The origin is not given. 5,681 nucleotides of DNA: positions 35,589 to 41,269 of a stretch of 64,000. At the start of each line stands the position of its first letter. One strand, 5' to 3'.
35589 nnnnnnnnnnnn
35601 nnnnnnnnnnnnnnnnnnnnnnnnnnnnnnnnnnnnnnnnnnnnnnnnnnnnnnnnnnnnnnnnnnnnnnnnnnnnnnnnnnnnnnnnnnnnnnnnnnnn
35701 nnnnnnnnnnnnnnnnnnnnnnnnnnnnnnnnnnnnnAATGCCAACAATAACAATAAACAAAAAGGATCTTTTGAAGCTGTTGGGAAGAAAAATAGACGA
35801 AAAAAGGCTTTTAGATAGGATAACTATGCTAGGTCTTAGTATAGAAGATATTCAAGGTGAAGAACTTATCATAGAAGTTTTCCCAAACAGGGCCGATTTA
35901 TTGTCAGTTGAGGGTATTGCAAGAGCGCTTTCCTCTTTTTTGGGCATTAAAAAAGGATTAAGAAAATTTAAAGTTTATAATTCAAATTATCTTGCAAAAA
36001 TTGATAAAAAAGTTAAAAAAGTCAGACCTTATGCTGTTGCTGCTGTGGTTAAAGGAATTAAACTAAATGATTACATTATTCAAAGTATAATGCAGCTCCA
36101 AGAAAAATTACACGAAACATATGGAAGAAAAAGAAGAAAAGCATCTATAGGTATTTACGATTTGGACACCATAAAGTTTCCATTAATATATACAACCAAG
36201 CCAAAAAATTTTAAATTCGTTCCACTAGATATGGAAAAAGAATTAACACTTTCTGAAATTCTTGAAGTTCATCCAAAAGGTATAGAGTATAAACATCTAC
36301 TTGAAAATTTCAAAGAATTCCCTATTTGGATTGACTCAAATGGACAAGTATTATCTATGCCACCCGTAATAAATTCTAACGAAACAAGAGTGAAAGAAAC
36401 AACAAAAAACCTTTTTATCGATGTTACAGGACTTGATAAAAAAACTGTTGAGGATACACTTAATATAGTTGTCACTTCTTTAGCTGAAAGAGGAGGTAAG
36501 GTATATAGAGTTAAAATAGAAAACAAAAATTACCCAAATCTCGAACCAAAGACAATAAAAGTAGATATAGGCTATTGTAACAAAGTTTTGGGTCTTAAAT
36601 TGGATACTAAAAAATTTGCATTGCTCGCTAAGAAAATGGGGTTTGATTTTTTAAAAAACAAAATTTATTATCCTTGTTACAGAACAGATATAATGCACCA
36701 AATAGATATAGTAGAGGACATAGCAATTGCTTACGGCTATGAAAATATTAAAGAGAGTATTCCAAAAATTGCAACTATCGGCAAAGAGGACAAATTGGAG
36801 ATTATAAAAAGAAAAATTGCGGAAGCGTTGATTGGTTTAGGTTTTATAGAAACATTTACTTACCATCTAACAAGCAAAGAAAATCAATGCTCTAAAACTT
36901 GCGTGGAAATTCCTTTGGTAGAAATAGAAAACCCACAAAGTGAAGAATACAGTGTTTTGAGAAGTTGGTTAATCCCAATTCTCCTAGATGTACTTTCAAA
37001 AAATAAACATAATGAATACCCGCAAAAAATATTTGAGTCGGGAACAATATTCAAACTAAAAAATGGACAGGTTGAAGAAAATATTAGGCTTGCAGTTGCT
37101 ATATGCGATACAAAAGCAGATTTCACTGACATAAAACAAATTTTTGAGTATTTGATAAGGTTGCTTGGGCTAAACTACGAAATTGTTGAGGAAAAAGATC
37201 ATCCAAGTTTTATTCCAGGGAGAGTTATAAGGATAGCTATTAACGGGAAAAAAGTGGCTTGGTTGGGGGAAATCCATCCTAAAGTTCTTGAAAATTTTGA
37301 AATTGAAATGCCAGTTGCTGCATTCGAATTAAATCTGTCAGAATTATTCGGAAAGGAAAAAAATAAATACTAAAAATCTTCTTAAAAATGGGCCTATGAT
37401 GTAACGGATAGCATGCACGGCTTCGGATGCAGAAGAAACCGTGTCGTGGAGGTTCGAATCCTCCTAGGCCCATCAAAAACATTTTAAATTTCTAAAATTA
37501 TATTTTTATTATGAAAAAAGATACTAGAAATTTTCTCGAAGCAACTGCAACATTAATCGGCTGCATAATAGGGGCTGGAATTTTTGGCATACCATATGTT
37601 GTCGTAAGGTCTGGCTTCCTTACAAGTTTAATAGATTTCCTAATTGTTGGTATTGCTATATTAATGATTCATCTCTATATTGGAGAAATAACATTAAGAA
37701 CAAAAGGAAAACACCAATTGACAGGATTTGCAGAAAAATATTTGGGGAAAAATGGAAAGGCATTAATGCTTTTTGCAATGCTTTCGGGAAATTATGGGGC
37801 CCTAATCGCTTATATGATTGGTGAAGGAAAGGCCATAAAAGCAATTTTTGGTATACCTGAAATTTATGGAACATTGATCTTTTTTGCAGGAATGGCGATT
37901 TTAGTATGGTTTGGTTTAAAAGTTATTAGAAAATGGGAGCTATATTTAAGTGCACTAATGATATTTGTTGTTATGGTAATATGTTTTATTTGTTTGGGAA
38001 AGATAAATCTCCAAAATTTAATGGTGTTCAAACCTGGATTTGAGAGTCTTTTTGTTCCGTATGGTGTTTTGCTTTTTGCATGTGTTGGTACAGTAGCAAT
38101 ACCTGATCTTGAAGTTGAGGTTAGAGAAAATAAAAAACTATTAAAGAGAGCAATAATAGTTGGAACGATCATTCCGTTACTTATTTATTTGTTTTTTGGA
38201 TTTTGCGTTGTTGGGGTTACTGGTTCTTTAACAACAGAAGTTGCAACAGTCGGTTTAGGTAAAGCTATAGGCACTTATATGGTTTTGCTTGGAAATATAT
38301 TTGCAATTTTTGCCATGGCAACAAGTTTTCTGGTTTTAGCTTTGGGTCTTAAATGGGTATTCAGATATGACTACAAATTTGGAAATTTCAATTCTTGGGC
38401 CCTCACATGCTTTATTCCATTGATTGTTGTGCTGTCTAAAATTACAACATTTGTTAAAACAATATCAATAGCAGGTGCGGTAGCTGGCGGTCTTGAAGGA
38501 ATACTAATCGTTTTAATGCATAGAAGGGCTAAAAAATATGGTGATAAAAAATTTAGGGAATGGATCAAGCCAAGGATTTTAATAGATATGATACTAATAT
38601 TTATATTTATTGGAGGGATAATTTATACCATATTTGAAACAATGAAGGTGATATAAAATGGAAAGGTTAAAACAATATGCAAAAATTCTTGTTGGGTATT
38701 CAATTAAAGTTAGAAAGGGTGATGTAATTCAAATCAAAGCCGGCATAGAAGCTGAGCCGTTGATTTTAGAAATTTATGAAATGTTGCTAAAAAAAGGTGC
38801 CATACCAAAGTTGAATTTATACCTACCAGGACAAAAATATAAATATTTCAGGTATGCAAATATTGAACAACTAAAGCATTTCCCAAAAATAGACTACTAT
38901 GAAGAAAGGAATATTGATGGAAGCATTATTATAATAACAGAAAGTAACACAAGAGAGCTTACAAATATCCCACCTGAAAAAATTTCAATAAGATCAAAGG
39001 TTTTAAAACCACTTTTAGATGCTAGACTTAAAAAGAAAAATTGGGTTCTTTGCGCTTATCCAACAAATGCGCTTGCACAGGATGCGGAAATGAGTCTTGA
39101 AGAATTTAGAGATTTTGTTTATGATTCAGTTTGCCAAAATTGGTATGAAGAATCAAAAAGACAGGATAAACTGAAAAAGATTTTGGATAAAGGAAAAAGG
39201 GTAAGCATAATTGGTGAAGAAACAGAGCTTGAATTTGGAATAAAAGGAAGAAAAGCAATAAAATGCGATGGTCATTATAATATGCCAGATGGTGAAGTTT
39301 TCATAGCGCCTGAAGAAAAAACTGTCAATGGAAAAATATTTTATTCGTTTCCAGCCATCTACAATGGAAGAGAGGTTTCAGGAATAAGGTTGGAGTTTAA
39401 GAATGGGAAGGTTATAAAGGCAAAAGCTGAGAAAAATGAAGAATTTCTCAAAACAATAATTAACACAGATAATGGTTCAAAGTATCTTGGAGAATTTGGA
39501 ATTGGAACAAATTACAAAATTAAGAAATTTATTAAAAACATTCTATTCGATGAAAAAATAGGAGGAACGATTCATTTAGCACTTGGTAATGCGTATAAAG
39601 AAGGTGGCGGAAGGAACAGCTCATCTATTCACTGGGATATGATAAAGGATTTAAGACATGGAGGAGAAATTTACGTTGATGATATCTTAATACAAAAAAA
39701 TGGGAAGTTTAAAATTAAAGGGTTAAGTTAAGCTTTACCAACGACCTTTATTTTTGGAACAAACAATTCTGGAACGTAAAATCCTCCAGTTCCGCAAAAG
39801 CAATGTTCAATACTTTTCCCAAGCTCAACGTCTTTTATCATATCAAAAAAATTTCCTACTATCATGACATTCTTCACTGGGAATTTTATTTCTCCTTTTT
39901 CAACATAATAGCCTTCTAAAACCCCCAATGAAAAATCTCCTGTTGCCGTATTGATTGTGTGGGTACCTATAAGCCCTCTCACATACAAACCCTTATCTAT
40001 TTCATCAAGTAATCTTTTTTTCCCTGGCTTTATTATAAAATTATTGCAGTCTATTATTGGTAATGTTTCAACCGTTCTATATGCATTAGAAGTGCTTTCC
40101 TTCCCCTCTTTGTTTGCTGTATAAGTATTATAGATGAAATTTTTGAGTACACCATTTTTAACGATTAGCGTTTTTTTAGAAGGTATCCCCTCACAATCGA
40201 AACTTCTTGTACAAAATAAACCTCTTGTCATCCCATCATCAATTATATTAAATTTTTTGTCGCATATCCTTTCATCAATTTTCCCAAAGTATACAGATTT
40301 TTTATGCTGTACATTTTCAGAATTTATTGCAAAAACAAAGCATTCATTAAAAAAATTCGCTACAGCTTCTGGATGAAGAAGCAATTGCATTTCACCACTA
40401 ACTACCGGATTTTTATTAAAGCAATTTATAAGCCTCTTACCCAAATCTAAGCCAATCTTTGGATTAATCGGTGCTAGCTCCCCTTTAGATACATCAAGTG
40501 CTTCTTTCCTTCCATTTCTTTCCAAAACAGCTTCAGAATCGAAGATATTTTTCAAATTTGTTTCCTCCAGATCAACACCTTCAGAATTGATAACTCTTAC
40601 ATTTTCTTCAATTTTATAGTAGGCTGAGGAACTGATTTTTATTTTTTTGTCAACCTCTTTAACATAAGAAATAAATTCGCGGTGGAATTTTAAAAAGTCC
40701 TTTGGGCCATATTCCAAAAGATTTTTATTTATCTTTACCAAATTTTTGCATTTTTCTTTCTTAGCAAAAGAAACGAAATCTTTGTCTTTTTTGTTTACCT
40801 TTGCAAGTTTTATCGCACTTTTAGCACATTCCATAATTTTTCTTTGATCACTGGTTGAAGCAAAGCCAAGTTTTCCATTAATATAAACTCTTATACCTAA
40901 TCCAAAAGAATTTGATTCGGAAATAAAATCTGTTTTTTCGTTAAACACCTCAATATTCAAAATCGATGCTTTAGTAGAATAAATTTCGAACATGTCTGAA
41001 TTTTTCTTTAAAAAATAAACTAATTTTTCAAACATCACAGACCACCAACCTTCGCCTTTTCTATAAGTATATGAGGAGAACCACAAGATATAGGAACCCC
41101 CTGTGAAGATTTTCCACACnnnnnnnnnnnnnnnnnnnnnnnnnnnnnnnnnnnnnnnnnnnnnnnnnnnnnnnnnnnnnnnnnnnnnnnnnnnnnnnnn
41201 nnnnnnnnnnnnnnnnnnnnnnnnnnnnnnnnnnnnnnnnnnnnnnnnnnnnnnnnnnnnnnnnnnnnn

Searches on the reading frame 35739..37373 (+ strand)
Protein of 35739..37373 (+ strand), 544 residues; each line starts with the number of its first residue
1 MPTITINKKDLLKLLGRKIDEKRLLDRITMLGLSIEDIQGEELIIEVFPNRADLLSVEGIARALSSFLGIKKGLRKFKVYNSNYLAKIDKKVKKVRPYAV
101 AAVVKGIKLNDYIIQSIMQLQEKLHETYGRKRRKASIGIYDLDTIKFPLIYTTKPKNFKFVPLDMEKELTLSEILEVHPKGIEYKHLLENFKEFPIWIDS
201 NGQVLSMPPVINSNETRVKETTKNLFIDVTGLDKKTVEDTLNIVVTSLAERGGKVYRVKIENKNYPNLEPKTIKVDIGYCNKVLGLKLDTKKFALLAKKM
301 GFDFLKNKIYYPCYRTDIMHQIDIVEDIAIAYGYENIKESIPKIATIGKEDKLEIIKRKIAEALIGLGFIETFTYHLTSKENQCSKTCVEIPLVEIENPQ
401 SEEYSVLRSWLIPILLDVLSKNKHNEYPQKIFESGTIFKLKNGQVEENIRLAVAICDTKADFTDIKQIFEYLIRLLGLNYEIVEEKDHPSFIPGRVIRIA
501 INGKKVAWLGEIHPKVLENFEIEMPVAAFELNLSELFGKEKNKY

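Call 45: search_protein_families(library=pfam, proteins=[window:35739-37373:+], max_evalue=0.001)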
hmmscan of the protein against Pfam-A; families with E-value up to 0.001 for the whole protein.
window:35739-37373:+ (544 aa): 5 families
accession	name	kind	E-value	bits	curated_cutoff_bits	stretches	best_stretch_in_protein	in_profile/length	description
PF17759.6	tRNA_synthFbeta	-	2e-49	168.4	22.4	1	337-533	1-214/214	Phenylalanyl tRNA synthetase beta chain CLM domain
PF03484.21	B5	-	6.2e-20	71.6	28.6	1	273-334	1-67/67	tRNA synthetase B5 domain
PF03483.22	B3_4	-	1.9e-12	47.6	29.3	1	83-240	4-135/174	B3/4 domain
PF18262.7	PhetRS_B1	-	2.6e-10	40.8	26.8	1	1-69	1-82/83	Phe-tRNA synthetase beta subunit B1 domain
PF01409.25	tRNA-synt_2d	-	1.9e-05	24.7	19.8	0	396-531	76-217/246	tRNA synthetases class II core domain (F)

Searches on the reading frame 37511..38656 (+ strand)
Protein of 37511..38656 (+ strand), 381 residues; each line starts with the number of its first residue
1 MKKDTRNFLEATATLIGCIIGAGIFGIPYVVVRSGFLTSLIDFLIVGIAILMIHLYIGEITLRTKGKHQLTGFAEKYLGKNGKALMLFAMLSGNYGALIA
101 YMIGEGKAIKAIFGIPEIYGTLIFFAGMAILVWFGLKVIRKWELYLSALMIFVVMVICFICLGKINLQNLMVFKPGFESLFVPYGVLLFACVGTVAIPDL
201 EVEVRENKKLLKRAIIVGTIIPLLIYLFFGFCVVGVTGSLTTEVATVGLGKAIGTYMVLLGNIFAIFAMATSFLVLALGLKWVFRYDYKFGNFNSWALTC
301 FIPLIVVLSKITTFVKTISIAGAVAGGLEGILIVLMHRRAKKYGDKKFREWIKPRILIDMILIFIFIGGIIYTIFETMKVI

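Call 45: search_protein_families(library=pfam, proteins=[window:37511-38656:+], max_evalue=0.001)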
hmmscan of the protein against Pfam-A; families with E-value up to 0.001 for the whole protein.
window:37511-38656:+ (381 aa): 3 families
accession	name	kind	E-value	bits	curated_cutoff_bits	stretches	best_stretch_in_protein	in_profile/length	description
PF03222.19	Trp_Tyr_perm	-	6.2e-34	118.2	22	1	6-371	3-388/393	Tryptophan/tyrosine permease family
PF01490.24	Aa_trans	-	6.5e-12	45.3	25.6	1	7-375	4-406/410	Transmembrane amino acid transporter protein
PF01566.24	Nramp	-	0.0002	21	29.8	1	69-162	43-137/357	Natural resistance-associated macrophage protein-like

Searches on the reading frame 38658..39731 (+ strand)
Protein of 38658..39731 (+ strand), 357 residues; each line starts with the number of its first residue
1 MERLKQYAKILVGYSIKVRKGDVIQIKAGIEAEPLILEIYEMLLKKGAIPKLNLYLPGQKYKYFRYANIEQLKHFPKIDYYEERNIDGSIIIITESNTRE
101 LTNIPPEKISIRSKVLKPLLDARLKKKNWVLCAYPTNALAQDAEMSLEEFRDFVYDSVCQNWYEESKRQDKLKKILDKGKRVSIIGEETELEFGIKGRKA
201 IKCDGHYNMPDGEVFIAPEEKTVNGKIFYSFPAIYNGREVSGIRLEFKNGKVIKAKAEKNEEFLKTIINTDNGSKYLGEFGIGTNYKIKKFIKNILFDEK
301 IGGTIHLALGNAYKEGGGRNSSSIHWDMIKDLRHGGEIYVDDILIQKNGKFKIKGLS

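Call 45: search_protein_families(library=pfam, proteins=[window:38658-39731:+], max_evalue=0.001)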
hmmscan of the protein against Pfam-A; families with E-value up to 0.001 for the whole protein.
window:38658-39731:+ (357 aa): 1 family
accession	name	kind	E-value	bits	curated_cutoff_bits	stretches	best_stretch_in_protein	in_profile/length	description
PF02073.20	Peptidase_M29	-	3e-73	247.4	27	1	2-334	3-386/406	Thermophilic metalloprotease (M29)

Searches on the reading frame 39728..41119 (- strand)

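Call 45: search_protein_families(library=pfam, proteins=[window:39728-41119:-], max_evalue=0.001)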
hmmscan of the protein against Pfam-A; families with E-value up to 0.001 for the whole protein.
window:39728-41119:- (463 aa): 3 families
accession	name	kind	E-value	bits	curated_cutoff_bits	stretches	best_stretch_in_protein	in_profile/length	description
PF19289.4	PmbA_TldD_3rd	-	6.7e-64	215.5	22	1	241-461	1-220/220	PmbA/TldA metallopeptidase C-terminal domain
PF01523.21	PmbA_TldD_1st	-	1.2e-12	48.2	20.9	1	45-106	2-65/65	PmbA/TldA metallopeptidase domain 1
PF19290.4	PmbA_TldD_2nd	-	0.00063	20.6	20.9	0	135-204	4-75/109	PmbA/TldA metallopeptidase central domain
